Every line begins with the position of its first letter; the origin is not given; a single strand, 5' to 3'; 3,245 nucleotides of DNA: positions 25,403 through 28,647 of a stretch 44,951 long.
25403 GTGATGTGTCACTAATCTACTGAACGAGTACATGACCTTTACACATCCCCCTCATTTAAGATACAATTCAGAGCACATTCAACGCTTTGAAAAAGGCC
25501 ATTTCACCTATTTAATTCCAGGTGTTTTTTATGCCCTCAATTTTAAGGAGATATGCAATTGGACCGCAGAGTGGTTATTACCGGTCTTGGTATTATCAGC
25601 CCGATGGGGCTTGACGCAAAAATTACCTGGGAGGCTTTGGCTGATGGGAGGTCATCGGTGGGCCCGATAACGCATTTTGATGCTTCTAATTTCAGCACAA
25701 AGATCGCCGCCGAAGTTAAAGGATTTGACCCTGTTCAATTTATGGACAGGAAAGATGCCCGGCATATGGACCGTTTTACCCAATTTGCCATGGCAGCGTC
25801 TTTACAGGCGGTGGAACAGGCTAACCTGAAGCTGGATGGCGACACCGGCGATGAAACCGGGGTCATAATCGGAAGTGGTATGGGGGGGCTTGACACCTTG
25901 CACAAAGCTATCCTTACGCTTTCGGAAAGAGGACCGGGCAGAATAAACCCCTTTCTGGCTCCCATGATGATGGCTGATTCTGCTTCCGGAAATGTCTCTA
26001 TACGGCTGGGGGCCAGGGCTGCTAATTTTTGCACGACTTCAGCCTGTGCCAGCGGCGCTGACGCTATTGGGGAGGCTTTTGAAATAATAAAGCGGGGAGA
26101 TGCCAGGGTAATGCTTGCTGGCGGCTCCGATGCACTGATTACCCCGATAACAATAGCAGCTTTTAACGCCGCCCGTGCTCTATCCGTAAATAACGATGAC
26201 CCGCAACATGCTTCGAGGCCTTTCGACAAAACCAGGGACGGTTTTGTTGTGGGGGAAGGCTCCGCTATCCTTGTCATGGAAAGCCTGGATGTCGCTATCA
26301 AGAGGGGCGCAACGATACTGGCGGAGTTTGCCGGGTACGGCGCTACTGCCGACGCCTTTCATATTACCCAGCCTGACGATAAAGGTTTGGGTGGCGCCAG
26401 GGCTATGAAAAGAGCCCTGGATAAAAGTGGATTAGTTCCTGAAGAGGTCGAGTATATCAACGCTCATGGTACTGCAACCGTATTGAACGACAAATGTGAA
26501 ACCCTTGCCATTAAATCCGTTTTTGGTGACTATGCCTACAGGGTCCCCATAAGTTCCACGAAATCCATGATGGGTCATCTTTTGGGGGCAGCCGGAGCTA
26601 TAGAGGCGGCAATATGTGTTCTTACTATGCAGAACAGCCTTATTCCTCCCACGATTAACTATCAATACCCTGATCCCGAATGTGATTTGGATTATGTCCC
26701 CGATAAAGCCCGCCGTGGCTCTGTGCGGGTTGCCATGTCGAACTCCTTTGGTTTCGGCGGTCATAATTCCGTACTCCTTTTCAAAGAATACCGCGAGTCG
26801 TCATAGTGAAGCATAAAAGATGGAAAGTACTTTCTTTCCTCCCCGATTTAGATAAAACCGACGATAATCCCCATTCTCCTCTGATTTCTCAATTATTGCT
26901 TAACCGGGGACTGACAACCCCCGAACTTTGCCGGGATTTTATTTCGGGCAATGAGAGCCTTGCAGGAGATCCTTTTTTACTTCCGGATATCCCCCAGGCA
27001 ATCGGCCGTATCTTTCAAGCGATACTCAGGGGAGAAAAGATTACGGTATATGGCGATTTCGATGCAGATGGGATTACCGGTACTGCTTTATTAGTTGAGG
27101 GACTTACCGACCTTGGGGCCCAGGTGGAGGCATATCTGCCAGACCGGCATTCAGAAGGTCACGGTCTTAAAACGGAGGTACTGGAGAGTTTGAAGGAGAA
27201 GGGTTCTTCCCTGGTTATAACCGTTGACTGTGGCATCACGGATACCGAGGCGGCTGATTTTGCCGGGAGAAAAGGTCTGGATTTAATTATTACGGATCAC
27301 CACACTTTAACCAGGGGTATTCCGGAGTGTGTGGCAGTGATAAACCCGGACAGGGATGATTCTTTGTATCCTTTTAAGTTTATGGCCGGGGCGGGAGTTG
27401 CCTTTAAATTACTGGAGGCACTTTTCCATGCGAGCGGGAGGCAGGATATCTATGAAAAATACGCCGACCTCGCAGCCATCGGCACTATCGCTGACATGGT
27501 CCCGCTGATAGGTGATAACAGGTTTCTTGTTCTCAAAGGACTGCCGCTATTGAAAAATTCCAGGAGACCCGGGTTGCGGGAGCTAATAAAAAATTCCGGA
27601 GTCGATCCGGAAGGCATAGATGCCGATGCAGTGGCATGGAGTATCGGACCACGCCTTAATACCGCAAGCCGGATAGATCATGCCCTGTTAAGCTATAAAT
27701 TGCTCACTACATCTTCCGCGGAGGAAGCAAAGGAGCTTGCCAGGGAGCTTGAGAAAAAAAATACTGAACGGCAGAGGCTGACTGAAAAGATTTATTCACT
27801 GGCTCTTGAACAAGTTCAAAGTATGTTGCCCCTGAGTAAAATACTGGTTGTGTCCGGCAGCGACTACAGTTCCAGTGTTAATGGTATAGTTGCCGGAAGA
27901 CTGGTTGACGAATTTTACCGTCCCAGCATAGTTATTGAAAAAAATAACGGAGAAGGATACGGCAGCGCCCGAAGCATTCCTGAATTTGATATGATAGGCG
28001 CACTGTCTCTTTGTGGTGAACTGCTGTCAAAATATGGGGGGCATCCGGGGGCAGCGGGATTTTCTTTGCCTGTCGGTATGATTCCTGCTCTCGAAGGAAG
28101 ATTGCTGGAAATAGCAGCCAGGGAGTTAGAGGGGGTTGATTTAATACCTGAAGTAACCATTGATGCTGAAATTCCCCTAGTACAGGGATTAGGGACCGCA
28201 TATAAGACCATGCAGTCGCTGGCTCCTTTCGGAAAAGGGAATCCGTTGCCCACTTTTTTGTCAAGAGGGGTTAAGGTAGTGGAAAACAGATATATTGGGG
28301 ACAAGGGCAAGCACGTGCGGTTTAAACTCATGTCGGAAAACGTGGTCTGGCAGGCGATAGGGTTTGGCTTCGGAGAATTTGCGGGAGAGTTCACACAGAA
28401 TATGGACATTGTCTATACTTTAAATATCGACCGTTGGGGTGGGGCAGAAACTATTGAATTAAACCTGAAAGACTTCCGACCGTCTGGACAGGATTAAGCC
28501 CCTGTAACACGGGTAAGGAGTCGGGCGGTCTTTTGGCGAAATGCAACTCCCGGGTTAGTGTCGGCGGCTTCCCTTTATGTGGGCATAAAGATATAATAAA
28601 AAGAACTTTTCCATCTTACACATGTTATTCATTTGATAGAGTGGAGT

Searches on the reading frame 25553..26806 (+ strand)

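Call 8: search_protein_families(library=pfam, proteins=[window:25553-26806:+], max_evalue=0.00001)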
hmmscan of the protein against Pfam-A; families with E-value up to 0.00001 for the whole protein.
window:25553-26806:+ (417 aa): 2 families
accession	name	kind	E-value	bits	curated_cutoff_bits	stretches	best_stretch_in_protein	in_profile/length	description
PF00109.32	ketoacyl-synt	-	1.4e-53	182.5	20.8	1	5-246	2-250/252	Beta-ketoacyl synthase, N-terminal domain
PF02801.28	Ketoacyl-synt_C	-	1.8e-37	128.4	20.8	1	256-370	1-118/119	Beta-ketoacyl synthase, C-terminal domain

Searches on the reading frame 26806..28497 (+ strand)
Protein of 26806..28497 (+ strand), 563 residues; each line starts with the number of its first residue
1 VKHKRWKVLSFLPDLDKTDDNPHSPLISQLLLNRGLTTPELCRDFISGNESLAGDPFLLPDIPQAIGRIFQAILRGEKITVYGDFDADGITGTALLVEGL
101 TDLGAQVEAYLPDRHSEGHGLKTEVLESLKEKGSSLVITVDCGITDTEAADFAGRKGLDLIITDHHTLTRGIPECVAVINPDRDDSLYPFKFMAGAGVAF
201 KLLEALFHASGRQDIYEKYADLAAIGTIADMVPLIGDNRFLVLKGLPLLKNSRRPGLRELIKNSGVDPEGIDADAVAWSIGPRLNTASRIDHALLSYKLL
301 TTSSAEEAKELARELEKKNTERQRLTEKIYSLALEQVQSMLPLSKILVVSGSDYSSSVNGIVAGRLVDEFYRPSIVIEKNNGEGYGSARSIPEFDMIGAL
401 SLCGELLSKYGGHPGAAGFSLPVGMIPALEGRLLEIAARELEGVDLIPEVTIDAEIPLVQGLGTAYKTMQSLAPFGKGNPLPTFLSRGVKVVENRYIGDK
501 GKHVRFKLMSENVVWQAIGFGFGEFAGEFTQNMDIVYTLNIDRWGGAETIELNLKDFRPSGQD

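Call 8: search_protein_families(library=pfam, proteins=[window:26806-28497:+], max_evalue=0.00001)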
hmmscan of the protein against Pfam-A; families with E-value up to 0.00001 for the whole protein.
window:26806-28497:+ (563 aa): 3 families
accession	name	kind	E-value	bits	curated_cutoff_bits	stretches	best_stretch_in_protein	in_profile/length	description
PF01368.27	DHH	-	1.4e-24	87.2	28.1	1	78-227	1-125/125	DHH family, N-terminal domain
PF17768.7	RecJ_OB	-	3.3e-24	85.5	27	1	452-556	1-107/107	RecJ OB domain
PF02272.25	DHHA1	-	3.2e-08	34.4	25.9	1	345-428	3-91/102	DHHA1 domain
